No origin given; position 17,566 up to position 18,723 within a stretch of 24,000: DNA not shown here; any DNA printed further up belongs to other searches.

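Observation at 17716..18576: RmlD-like reductase translationally coupled to the GRE activase, with no rhamnose-biosynthesis context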

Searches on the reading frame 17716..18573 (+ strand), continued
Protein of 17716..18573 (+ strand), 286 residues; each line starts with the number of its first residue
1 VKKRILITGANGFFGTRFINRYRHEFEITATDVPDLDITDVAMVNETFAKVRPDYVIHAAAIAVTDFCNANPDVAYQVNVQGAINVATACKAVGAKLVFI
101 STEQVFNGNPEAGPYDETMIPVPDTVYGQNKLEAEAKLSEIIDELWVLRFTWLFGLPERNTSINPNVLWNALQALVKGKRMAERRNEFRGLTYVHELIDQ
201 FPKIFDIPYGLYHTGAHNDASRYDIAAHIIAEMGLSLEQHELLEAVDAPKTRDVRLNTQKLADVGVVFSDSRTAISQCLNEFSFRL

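Call 20: find_encoding_contigs(protein=P0101, flank=10000, max_places=2)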
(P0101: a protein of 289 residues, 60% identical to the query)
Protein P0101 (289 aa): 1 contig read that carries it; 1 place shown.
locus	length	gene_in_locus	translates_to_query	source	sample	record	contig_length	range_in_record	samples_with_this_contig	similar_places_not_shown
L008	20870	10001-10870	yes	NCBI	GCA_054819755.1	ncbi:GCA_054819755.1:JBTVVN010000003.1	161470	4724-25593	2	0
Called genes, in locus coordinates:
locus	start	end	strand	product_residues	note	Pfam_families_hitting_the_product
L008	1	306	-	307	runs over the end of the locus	PF00005:ABC_tran, PF13304:AAA_21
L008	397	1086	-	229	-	PF00072:Response_reg, PF00486:Trans_reg_C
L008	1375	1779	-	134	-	PF00583:Acetyltransf_1, PF13673:Acetyltransf_10, PF13508:Acetyltransf_7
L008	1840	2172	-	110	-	PF01638:HxlR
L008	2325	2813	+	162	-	PF00903:Glyoxalase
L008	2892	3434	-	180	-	PF01569:PAP2, PF14378:PAP2_3 (weak)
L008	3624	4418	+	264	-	PF00929:RNase_T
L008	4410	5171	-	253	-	PF08220:HTH_DeoR, PF08279:HTH_11 (weak), PF00455:DeoRC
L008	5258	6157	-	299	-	PF00702:Hydrolase (faint), PF08282:Hydrolase_3, PF05116:S6PP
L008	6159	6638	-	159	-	PF03928:HbpS-like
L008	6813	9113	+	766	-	PF02901:PFL-like, PF01228:Gly_radical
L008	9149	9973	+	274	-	PF13353:Fer4_12, PF04055:Radical_SAM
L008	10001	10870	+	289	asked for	PF01370:Epimerase, PF02719:Polysacc_synt_2, PF04321:RmlD_sub_bind, PF01073:3Beta_HSD, PF16363:GDP_Man_Dehyd, PF07993:NAD_binding_4 (weak)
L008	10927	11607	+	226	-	PF00923:TAL_FSA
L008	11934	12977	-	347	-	PF01408:GFO_IDH_MocA, PF02894:GFO_IDH_MocA_C, PF22685:Gal80p_C-like (weak), PF22725:GFO_IDH_MocA_C3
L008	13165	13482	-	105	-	PF02302:PTS_IIB, PF25554:PTS_EIIB_BC_N (weak)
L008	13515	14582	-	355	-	PF02378:PTS_EIIC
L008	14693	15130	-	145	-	PF00359:PTS_EIIA_2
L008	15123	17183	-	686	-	PF08279:HTH_11 (faint), PF08280:HTH_Mga (faint), PF05043:Mga (weak), PF00874:PRD, PF02302:PTS_IIB (weak), PF00359:PTS_EIIA_2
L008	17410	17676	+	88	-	-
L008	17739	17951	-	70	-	-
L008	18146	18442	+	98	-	PF27268:CsxB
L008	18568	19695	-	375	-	PF13439:Glyco_transf_4, PF20706:GT4-conflict, PF00534:Glycos_transf_1, PF13692:Glyco_trans_1_4, PF13524:Glyco_trans_1_2 (weak)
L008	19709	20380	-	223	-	-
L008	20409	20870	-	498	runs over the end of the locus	PF26549:Tricorn_N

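Call 21: find_encoding_contigs(protein=P0105, flank=10000, max_places=2)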
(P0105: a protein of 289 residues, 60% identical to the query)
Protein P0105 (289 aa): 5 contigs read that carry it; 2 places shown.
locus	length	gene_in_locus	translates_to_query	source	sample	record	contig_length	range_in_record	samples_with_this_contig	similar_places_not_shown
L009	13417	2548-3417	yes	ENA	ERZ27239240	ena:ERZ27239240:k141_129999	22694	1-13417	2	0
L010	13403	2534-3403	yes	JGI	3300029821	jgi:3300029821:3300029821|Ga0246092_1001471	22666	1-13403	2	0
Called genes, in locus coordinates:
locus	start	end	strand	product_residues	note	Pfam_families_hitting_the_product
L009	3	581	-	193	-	?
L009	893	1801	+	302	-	PF13353:Fer4_12 (weak), PF00037:Fer4 (weak), PF12837:Fer4_6 (weak), PF12838:Fer4_7, PF13187:Fer4_9 (weak), PF14697:Fer4_21, PF00037:Fer4 (weak), PF04055:Radical_SAM, +5 more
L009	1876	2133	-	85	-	PF09360:zf-CDGSH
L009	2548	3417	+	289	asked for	PF01073:3Beta_HSD (weak), PF01370:Epimerase, PF02719:Polysacc_synt_2, PF04321:RmlD_sub_bind, PF07993:NAD_binding_4 (weak), PF16363:GDP_Man_Dehyd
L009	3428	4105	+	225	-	PF00923:TAL_FSA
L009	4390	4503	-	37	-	-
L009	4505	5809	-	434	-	PF05977:MFS_3, PF07690:MFS_1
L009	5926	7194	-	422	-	PF13411:MerR_1, PF09278:MerR-DNA-bind (weak), PF08241:Methyltransf_11 (weak), PF13649:Methyltransf_25, PF13847:Methyltransf_31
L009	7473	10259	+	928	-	PF22673:MCP-like_PDC_1, PF13426:PAS_9 (faint), PF00989:PAS (weak), PF13188:PAS_8 (weak), PF00990:GGDEF, PF00563:EAL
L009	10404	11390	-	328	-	PF00356:LacI, PF00532:Peripla_BP_1, PF13407:Peripla_BP_4, PF13377:Peripla_BP_3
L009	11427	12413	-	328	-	PF00356:LacI, PF00532:Peripla_BP_1, PF13407:Peripla_BP_4, PF13377:Peripla_BP_3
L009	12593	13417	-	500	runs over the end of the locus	PF04616:Glyco_hydro_43 (faint), PF00251:Glyco_hydro_32N, PF08244:Glyco_hydro_32C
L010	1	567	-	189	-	?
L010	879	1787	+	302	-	PF13353:Fer4_12 (weak), PF00037:Fer4 (weak), PF12837:Fer4_6 (weak), PF12838:Fer4_7, PF13187:Fer4_9 (weak), PF14697:Fer4_21, PF00037:Fer4 (weak), PF04055:Radical_SAM, +5 more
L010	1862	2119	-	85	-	PF09360:zf-CDGSH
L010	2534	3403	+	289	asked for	PF01073:3Beta_HSD (weak), PF01370:Epimerase, PF02719:Polysacc_synt_2, PF04321:RmlD_sub_bind, PF07993:NAD_binding_4 (weak), PF16363:GDP_Man_Dehyd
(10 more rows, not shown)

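Call 35: find_related_loci(query=A1, collection=metagenome_contigs, flank=10000)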
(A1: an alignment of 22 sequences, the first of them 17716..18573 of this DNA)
Query A1 (286 aa) in metagenome_contigs; peptide patterns used: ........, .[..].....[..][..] (x = any residue, [..] = any of these).
600 stretches matched a pattern (row limit reached: there are more); 176 encode a relative of the query (tblastn E <= 1e-3); the best 80 are kept; 80 distinct loci.
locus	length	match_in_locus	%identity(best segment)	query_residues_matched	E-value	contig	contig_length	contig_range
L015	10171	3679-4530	72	1-284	1e-143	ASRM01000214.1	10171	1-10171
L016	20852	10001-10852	71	1-284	2e-140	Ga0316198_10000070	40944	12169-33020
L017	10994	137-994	69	1-286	3e-137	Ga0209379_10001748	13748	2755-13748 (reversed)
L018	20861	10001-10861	60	3-286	3e-119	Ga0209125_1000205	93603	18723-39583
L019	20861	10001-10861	59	3-286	2e-118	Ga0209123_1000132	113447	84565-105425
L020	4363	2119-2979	58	3-286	6e-118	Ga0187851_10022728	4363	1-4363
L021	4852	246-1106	58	3-286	3e-114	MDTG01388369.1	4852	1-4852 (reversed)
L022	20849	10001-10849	58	3-282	2e-110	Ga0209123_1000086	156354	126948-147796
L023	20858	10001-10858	52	4-286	8e-100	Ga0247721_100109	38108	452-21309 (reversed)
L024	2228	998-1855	51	4-286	4e-104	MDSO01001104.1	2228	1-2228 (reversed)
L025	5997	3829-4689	49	3-286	9e-100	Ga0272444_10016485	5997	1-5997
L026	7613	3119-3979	49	1-284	5e-99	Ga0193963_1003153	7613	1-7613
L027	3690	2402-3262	50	3-286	5e-100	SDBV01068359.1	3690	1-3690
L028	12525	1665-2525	49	3-286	8e-98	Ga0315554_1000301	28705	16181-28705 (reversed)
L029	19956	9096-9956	49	3-286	6e-98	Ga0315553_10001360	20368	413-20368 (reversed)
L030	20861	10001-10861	51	3-286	9e-98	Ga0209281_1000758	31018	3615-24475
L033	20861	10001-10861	57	3-286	7e-110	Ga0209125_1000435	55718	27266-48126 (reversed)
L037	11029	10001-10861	46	3-286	6e-91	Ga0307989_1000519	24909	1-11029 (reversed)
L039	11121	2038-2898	45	3-286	4e-82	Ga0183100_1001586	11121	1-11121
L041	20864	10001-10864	42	3-286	3e-70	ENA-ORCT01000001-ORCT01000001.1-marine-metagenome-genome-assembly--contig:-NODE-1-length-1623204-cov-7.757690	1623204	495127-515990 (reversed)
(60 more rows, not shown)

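Call 43: predict_structure(alignment_id=A1)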
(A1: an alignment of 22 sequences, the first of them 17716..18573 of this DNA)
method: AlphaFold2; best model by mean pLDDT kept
length: 286 residues; sequences in the alignment: 22
mean_pLDDT: 89.6   pTM: 0.88
mean pLDDT of the five models: 89.6, 89.4, 89.2, 85.9, 85.8
residues with pLDDT >= 90: 179; 70-90: 91; 50-70: 11; < 50: 5
segments of 3 or more residues with pLDDT < 50: 159-163
pLDDT, mean of each block of 10 residues (from residue 1): 93 85 96 92 98 96 90 97 98 98 93 92 96 98 96 67 62 83 89 90 96 87 91 78 88 91 93 88 70
secondary structure, 60 per line:
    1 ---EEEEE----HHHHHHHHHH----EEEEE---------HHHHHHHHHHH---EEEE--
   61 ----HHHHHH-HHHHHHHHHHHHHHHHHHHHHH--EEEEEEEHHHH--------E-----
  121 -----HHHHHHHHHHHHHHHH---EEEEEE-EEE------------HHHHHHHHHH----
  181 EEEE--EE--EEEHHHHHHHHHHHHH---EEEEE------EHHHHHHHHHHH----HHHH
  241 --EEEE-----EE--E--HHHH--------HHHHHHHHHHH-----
elements in order: E4-8 H13-22 E27-31 H41-51 E55-58 H65-70 H72-93 E96-102 H103-106 H126-141 E145-150 E152-154 H167-176 E181-184 E191-193 H194-206 E210-214 H222-232 H237-240 E243-246 H259-262 H271-281

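Call 48: fold_search(model_id=the predicted structure, library=pdb)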
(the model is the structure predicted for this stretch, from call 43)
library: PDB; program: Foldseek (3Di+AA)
matches with E <= 10: 1945; with E <= 0.001: 660
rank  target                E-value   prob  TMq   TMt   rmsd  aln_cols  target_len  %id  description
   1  9gpi_C                2.4e-28  1.00  0.86  0.86   3.1       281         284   32  Structure of RmlD from Trichomonas vaginalis is space group P1 (released 2025-03-12)
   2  9gpi_D                4.1e-28  1.00  0.87  0.87   3.3       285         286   32  Structure of RmlD from Trichomonas vaginalis is space group P1 (released 2025-03-12)
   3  3sc6_B                3.9e-27  1.00  0.85  0.87   2.7       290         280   28  2.65 Angstrom resolution crystal structure of dTDP-4-dehydrorhamnose reductase (rfbD) from Bacillus anthracis str. Ame (released 2011-06-22)
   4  9gpi_A                5.7e-27  1.00  0.86  0.87   3.3       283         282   32  Structure of RmlD from Trichomonas vaginalis is space group P1 (released 2025-03-12)
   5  9gsc_B                7.7e-27  1.00  0.88  0.89   3.0       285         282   32  Structure of RmlD from Trichomonas vaginalis is space group P212121 (released 2025-03-12)
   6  9gsc_C                7.7e-27  1.00  0.86  0.89   2.6       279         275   32  Structure of RmlD from Trichomonas vaginalis is space group P212121 (released 2025-03-12)
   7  9gpi_B                1.6e-26  1.00  0.86  0.87   3.1       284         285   32  Structure of RmlD from Trichomonas vaginalis is space group P1 (released 2025-03-12)
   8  3sc6_D                3.5e-26  1.00  0.86  0.87   2.7       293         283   28  2.65 Angstrom resolution crystal structure of dTDP-4-dehydrorhamnose reductase (rfbD) from Bacillus anthracis str. Ame (released 2011-06-22)
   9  3sc6_C                7.4e-26  1.00  0.85  0.86   2.9       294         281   27  2.65 Angstrom resolution crystal structure of dTDP-4-dehydrorhamnose reductase (rfbD) from Bacillus anthracis str. Ame (released 2011-06-22)
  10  4wpg                  9.4e-26  1.00  0.86  0.85   2.7       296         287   26  Group A Streptococcus GacA is an essential dTDP-4-dehydrorhamnose reductase (RmlD) (released 2015-09-09)
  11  9g4o                  1.0e-25  1.00  0.86  0.85   2.7       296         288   26  The strucuture of Streptococcus pyogenes GacA in complex with a fragment (released 2025-07-30)
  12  8g22                  1.1e-25  1.00  0.86  0.86   2.7       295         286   25  Crystal Structure of the dTDP-4-dehydrorhamnose Reductase from Streptococcus pneumoniae. (released 2023-02-22)
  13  1vl0_A                1.4e-25  1.00  0.87  0.89   2.6       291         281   27  CRYSTAL STRUCTURE OF A DTDP-4-DEHYDRORHAMNOSE REDUCTASE, RFBD ORTHOLOG (CA_C2315) FROM CLOSTRIDIUM ACETOBUTYLICUM ATCC (released 2004-08-17)
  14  3sc6_E                1.6e-25  1.00  0.84  0.86   2.9       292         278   28  2.65 Angstrom resolution crystal structure of dTDP-4-dehydrorhamnose reductase (rfbD) from Bacillus anthracis str. Ame (released 2011-06-22)
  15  1vl0_B                3.2e-25  1.00  0.86  0.88   2.6       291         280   26  CRYSTAL STRUCTURE OF A DTDP-4-DEHYDRORHAMNOSE REDUCTASE, RFBD ORTHOLOG (CA_C2315) FROM CLOSTRIDIUM ACETOBUTYLICUM ATCC (released 2004-08-17)
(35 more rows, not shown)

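Call 50: search_solved_structures(query=A1, max_evalue=1e-15, show_alignments=5)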
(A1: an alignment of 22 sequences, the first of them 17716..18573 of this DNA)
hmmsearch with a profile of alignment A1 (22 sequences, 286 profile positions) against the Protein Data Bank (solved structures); distinct sequences matched with E-value up to 1e-15: 12.
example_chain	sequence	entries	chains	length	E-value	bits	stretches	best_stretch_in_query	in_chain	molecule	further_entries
9gpi_D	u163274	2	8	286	1.7e-65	224.5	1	2-283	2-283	dTDP-4-dehydrorhamnose reductase, putative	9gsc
3sc6_A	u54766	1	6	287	9.3e-40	140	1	1-233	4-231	dTDP-4-dehydrorhamnose reductase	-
1vl0_A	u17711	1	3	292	5.1e-36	127.7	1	3-240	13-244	DTDP-4-dehydrorhamnose reductase, rfbD ortholog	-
8g22_A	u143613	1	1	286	4.6e-35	124.6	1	4-277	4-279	dTDP-4-dehydrorhamnose reductase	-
4wpg_A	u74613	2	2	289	2.9e-34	122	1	4-276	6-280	dTDP-4-dehydrorhamnose reductase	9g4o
2ydx_A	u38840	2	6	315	3e-29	105.5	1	1-267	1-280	METHIONINE ADENOSYLTRANSFERASE 2 SUBUNIT BETA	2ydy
4ndn_E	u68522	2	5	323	7.5e-29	104.2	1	3-267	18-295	Methionine adenosyltransferase 2 subunit beta | Isoform 2 of Methionine adenosyltransferase 2 subunit beta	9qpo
4ktt_E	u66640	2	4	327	7.9e-29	104.2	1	3-267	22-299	Methionine adenosyltransferase 2 subunit beta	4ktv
30gd_E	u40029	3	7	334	8.5e-29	104.1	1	3-267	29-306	Isoform 1 of Methionine adenosyltransferase 2 subunit beta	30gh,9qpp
5u9c_A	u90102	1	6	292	1.5e-23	86.8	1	1-229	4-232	dTDP-4-dehydrorhamnose Reductase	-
2ggs_A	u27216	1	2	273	7.7e-19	71.4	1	4-137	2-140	273aa long hypothetical dTDP-4-dehydrorhamnose reductase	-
1kbz_A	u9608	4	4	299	9.2e-18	67.8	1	5-155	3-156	dTDP-glucose oxidoreductase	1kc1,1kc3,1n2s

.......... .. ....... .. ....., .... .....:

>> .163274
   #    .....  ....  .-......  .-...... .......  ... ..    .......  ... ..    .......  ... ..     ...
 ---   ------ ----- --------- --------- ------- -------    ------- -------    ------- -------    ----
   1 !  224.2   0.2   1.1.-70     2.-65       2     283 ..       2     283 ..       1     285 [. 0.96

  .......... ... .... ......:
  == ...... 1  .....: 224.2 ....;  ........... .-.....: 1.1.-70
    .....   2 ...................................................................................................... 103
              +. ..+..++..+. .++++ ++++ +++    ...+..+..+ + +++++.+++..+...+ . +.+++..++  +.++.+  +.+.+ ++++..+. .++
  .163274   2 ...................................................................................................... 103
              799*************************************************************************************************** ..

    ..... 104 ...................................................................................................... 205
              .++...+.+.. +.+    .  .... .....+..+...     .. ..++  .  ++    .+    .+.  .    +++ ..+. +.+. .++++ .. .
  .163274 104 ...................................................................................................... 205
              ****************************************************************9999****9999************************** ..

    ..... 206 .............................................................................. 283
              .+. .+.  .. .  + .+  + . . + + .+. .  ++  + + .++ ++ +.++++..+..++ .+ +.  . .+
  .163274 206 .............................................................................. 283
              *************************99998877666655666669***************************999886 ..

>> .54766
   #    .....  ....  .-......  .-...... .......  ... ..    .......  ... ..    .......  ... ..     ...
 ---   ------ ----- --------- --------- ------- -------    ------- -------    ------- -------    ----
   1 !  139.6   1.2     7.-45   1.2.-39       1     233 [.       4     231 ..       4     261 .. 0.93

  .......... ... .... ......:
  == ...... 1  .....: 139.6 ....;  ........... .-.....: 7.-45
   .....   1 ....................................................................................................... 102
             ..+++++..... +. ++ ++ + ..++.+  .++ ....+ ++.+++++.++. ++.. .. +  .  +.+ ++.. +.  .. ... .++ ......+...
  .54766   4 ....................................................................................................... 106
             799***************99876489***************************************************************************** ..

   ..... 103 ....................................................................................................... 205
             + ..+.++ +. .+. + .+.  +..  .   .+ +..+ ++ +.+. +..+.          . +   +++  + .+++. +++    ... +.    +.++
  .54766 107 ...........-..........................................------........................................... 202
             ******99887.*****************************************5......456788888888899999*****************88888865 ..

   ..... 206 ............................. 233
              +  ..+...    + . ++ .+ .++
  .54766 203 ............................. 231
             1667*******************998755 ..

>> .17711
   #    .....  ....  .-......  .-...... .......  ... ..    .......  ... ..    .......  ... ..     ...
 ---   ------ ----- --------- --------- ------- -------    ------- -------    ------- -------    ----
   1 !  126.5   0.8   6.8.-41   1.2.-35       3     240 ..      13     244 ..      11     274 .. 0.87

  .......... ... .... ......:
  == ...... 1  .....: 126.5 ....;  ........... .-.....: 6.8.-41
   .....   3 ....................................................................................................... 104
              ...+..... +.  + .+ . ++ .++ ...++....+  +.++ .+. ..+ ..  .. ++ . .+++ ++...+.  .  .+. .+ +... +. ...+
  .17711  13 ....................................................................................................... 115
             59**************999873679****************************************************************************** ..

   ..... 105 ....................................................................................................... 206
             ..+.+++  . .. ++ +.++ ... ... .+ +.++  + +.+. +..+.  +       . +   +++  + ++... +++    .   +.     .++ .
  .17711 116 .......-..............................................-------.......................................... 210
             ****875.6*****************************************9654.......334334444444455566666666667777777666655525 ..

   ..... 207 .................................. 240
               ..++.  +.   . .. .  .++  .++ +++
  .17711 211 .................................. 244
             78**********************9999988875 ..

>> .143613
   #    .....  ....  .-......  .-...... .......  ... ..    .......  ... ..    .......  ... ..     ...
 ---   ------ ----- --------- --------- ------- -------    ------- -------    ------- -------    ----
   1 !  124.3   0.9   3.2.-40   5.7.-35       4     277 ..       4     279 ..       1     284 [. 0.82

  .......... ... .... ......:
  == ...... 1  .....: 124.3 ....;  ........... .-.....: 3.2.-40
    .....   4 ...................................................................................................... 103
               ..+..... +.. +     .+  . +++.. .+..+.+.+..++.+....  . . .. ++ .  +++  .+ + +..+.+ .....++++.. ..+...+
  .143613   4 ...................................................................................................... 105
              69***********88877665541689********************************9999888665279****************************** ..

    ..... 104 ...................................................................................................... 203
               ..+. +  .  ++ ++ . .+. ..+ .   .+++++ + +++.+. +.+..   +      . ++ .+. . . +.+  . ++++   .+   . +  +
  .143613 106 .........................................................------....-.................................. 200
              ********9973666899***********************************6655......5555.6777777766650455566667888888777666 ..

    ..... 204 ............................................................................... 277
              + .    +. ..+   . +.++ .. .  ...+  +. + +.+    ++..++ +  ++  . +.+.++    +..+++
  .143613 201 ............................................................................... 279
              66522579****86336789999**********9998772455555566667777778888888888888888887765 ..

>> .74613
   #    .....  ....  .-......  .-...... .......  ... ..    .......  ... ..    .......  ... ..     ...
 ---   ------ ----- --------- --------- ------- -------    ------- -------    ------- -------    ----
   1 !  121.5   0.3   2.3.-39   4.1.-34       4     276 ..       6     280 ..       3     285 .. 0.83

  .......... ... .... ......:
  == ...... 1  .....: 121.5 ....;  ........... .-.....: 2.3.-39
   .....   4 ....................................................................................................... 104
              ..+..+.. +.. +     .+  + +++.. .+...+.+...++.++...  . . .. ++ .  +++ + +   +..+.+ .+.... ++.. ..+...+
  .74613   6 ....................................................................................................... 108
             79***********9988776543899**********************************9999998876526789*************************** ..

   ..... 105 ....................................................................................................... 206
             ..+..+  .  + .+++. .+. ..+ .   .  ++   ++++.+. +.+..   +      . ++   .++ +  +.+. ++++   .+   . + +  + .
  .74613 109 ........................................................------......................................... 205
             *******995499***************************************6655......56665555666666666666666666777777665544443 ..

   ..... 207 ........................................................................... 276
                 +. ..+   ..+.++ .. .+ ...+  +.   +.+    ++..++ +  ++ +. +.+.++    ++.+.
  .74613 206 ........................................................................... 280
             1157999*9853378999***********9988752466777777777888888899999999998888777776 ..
